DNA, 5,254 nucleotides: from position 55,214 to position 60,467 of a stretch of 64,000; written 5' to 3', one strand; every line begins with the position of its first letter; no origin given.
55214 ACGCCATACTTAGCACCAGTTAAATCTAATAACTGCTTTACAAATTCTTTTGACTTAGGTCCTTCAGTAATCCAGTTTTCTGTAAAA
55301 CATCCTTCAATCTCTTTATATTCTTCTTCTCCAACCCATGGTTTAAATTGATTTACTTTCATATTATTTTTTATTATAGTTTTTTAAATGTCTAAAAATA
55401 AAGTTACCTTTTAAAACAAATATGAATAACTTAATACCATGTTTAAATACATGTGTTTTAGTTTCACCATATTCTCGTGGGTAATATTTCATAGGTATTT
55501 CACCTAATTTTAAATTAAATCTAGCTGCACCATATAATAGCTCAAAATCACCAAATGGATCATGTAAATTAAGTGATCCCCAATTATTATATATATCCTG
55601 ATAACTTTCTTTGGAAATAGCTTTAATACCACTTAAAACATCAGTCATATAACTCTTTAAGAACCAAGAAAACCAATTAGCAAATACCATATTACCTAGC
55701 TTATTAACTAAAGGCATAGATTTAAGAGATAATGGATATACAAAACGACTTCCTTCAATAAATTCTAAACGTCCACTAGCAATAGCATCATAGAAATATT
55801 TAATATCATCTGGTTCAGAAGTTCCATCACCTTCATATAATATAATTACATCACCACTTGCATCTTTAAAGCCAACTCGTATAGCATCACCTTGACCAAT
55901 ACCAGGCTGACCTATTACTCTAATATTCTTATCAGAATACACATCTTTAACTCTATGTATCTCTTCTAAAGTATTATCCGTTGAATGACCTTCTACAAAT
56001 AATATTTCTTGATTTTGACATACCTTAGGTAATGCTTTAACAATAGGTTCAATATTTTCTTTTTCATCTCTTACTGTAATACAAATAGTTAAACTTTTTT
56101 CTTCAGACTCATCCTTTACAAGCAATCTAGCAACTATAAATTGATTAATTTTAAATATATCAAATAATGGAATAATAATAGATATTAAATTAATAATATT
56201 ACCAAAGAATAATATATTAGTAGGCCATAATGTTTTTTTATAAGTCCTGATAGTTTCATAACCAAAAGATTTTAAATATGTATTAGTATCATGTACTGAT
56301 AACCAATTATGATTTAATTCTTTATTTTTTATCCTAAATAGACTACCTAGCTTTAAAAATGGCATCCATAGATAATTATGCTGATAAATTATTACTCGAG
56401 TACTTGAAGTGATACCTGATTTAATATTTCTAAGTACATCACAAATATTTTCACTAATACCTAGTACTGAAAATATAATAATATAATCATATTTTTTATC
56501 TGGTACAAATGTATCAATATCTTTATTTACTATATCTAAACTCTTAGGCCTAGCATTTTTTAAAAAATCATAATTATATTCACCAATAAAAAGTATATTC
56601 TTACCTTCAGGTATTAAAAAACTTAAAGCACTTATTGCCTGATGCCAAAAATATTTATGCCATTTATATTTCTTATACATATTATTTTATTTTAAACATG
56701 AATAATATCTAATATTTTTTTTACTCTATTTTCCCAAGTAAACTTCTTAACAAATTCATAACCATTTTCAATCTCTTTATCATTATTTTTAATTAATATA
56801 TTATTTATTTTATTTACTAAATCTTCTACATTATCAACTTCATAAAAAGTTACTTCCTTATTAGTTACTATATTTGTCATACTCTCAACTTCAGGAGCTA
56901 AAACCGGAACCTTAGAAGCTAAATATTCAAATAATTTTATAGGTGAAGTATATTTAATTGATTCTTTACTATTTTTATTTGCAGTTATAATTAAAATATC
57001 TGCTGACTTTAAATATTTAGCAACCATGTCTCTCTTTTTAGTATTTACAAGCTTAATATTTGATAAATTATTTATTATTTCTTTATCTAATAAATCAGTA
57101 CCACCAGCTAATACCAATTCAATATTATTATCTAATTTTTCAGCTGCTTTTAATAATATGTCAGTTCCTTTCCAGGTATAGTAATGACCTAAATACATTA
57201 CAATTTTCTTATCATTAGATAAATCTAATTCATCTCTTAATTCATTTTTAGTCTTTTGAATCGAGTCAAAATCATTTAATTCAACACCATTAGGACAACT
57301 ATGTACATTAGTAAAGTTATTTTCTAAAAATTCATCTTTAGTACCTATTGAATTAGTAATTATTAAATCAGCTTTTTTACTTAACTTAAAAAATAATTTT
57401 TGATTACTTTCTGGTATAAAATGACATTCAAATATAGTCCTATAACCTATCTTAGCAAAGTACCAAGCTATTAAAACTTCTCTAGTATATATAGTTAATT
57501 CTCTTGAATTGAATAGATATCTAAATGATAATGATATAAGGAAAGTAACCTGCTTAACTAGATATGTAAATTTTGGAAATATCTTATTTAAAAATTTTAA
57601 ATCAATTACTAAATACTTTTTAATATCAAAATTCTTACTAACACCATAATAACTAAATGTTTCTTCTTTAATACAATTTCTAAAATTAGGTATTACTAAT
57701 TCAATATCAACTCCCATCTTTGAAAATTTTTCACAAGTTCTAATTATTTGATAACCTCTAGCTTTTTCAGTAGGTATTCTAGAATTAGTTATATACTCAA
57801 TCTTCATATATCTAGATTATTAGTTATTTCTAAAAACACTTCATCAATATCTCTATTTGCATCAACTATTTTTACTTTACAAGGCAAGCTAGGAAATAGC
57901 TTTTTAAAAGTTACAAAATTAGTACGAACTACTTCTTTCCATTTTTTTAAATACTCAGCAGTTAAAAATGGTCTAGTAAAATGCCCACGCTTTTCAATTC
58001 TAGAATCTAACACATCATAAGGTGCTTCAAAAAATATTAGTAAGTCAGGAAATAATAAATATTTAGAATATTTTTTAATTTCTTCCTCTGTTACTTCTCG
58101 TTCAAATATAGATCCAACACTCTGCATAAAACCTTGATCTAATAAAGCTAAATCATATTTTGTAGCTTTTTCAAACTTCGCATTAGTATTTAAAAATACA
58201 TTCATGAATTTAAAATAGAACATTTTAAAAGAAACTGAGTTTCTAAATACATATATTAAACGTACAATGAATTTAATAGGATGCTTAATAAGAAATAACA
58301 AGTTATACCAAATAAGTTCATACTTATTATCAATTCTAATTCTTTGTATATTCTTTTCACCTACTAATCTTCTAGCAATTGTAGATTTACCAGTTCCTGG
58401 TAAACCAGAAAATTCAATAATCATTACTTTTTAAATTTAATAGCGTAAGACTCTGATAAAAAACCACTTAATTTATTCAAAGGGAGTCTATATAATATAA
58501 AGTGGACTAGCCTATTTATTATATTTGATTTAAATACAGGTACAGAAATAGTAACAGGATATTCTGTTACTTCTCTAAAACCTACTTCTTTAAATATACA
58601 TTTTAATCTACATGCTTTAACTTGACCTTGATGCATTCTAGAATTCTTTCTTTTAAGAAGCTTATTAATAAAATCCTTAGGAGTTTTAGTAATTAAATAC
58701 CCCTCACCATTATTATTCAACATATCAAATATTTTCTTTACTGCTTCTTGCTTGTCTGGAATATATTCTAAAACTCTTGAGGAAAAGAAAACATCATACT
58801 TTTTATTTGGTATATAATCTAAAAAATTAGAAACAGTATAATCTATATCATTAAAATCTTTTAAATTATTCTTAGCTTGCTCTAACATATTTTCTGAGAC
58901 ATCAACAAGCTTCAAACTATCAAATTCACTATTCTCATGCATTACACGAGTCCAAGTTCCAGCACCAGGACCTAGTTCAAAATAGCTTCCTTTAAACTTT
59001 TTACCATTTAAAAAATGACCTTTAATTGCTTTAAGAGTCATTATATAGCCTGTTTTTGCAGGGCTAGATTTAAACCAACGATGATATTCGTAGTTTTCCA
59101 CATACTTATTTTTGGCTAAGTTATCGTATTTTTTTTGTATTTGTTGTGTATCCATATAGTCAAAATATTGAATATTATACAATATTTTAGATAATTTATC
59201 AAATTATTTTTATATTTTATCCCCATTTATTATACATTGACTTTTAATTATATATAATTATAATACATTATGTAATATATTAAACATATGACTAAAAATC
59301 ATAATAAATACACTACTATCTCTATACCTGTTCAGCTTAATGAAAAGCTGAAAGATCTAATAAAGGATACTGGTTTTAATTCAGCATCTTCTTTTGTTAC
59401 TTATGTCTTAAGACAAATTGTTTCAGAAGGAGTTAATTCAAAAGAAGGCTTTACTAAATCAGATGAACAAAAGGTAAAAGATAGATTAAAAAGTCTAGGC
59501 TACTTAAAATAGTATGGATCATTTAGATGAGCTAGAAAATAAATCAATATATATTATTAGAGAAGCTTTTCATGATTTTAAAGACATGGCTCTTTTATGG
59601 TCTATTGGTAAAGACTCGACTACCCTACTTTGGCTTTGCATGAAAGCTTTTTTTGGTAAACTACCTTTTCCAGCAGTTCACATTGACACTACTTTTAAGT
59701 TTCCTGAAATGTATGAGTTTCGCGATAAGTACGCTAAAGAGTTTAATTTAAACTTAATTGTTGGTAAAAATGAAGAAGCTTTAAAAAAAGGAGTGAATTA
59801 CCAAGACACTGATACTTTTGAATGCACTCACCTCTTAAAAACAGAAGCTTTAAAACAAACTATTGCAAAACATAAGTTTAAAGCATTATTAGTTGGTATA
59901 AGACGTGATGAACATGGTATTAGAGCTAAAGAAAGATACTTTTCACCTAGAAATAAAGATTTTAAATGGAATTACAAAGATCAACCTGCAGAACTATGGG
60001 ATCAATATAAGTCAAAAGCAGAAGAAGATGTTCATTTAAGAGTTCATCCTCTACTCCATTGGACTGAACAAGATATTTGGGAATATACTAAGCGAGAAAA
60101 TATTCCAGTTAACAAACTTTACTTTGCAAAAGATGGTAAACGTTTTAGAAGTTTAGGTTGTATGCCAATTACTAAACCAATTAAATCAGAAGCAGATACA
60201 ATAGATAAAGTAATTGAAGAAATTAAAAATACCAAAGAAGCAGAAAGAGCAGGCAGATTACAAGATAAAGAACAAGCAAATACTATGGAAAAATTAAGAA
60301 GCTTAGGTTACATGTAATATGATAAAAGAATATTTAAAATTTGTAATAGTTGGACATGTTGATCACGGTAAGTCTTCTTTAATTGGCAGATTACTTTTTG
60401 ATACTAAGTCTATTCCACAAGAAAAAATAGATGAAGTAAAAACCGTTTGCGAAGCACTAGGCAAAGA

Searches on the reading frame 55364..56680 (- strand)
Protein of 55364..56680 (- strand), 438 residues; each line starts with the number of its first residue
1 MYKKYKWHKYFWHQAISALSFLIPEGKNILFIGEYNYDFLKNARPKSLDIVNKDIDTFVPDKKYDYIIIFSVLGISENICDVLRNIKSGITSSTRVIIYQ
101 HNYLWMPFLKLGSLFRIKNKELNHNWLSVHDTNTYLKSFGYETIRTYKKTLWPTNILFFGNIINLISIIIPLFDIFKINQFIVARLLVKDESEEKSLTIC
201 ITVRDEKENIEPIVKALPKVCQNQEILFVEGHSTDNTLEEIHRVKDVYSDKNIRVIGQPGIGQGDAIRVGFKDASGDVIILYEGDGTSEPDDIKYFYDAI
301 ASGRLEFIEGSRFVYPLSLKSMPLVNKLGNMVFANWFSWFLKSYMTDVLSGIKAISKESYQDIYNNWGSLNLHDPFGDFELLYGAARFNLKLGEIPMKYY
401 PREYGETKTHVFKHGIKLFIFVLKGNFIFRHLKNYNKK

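Call 6: search_protein_families(library=pfam, proteins=[window:55364-56680:-], max_evalue=0.00001)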
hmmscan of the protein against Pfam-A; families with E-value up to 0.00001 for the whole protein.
window:55364-56680:- (438 aa): 2 families
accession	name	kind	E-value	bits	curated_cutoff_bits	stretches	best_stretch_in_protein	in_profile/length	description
PF00535.33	Glycos_transf_2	-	1.5e-14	54.7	23.3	1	198-327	1-130/168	Glycosyl transferase family 2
PF10111.15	Glyco_tranf_2_2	-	6e-07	29.7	27.3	1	198-319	3-125/276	Glycosyltransferase like family 2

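Call 8: search_protein_families(library=ncbifam, proteins=[window:55364-56680:-], max_evalue=1e-8)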
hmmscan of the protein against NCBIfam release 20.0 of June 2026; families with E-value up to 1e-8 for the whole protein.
window:55364-56680:- (438 aa): 2 families
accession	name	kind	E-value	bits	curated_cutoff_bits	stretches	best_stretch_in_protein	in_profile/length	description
TIGR04182.1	glyco_TIGR04182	equivalog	2.1e-28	99.5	325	1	198-422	3-214/293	S-layer glycoprotein N-glycosyltransferase AglJ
NF041391.1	DPhHxTase_Halo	equivalog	2.9e-15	55.8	375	1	205-418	5-201/213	dolichyl-phosphate hexose transferase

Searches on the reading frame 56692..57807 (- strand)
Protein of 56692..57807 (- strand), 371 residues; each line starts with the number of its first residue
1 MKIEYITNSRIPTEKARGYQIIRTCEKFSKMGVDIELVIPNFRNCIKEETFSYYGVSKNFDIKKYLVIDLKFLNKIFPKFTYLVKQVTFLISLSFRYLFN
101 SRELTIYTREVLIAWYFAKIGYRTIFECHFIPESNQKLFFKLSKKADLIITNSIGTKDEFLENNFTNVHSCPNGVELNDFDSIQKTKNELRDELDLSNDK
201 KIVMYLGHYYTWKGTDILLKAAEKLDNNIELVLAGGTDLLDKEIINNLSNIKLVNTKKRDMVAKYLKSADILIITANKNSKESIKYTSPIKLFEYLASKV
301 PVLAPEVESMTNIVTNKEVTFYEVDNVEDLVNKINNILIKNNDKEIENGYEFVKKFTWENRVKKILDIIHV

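Call 7: search_protein_families(library=pfam, proteins=[window:56692-57807:-], max_evalue=0.00001)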
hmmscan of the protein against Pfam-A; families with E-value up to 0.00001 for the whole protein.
window:56692-57807:- (371 aa): 3 families
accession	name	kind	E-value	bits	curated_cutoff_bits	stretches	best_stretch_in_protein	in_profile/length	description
PF00534.26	Glycos_transf_1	-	1.6e-16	60.8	26.4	1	187-342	2-160/172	Glycosyl transferases group 1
PF13692.12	Glyco_trans_1_4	-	3.3e-14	53.8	27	1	201-338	2-140/142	Glycosyl transferases group 1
PF13524.12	Glyco_trans_1_2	-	9e-09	35.9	25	1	218-367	5-144/144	Glycosyl transferase-like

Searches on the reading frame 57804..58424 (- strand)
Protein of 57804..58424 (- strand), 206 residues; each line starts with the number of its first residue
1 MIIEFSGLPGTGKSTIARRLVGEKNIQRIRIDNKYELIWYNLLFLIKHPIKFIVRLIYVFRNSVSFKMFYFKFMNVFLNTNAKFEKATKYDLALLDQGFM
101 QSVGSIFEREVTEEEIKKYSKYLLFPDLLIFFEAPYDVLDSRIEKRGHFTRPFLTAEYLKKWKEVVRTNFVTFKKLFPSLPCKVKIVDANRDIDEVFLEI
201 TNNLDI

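Call 7: search_protein_families(library=pfam, proteins=[window:57804-58424:-], max_evalue=0.00001)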
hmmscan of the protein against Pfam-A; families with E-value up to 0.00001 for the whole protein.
window:57804-58424:- (206 aa): 1 family
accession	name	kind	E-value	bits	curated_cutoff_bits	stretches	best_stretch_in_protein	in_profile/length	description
PF13671.12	AAA_33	-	4.5e-07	30.7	27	0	4-33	3-32/143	AAA domain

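Call 8: search_protein_families(library=ncbifam, proteins=[window:57804-58424:-], max_evalue=1e-8)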
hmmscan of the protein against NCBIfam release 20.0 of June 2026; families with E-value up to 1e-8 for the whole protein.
window:57804-58424:- (206 aa): 0 families

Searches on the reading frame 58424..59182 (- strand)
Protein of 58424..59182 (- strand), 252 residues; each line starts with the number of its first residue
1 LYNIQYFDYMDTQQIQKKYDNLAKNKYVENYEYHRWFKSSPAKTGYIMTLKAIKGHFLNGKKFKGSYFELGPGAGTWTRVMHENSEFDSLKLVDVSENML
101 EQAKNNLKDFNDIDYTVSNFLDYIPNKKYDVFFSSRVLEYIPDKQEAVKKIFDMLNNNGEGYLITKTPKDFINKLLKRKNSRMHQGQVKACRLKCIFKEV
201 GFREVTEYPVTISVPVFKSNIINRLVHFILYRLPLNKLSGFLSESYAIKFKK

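Call 7: search_protein_families(library=pfam, proteins=[window:58424-59182:-], max_evalue=0.00001)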
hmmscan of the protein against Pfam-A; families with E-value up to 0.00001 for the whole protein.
window:58424-59182:- (252 aa): 7 families
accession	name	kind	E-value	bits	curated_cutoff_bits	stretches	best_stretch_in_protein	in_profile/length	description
PF08242.18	Methyltransf_12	-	9.3e-13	49.2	30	1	69-159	2-96/98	Methyltransferase domain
PF08241.18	Methyltransf_11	-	2.8e-11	44.4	21.2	1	69-160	2-92/95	Methyltransferase domain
PF13649.12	Methyltransf_25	-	3.3e-11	44.1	27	1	69-159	3-97/97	Methyltransferase domain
PF13847.12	Methyltransf_31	-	1.4e-10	41.5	27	1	67-172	7-119/145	Methyltransferase domain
PF13489.12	Methyltransf_23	-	2e-10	41.1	27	1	64-185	23-138/164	Methyltransferase domain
PF05401.17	NodS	-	5.7e-07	30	24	1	62-171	42-150/201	Nodulation protein S (NodS)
PF01209.24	Ubie_methyltran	-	5.2e-06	26.4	20.1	0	56-163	49-151/233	ubiE/COQ5 methyltransferase family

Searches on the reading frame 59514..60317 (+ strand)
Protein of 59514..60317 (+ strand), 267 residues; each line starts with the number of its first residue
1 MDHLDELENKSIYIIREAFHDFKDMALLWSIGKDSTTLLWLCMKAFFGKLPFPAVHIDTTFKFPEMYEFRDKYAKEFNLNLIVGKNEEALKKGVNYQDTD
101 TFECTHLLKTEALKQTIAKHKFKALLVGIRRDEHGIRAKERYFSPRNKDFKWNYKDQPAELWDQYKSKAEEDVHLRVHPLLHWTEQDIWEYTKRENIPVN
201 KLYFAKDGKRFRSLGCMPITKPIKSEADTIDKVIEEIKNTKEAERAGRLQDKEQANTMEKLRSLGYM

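Call 59: search_protein_families(library=pfam, proteins=[window:59514-60317:+], max_evalue=0.000001)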
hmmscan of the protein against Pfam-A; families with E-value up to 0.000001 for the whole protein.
window:59514-60317:+ (267 aa): 1 family
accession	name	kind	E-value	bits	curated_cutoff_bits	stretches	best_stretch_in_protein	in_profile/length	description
PF01507.26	PAPS_reduct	-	8.7e-47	159.8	22.5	1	25-222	2-175/175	Phosphoadenosine phosphosulfate reductase domain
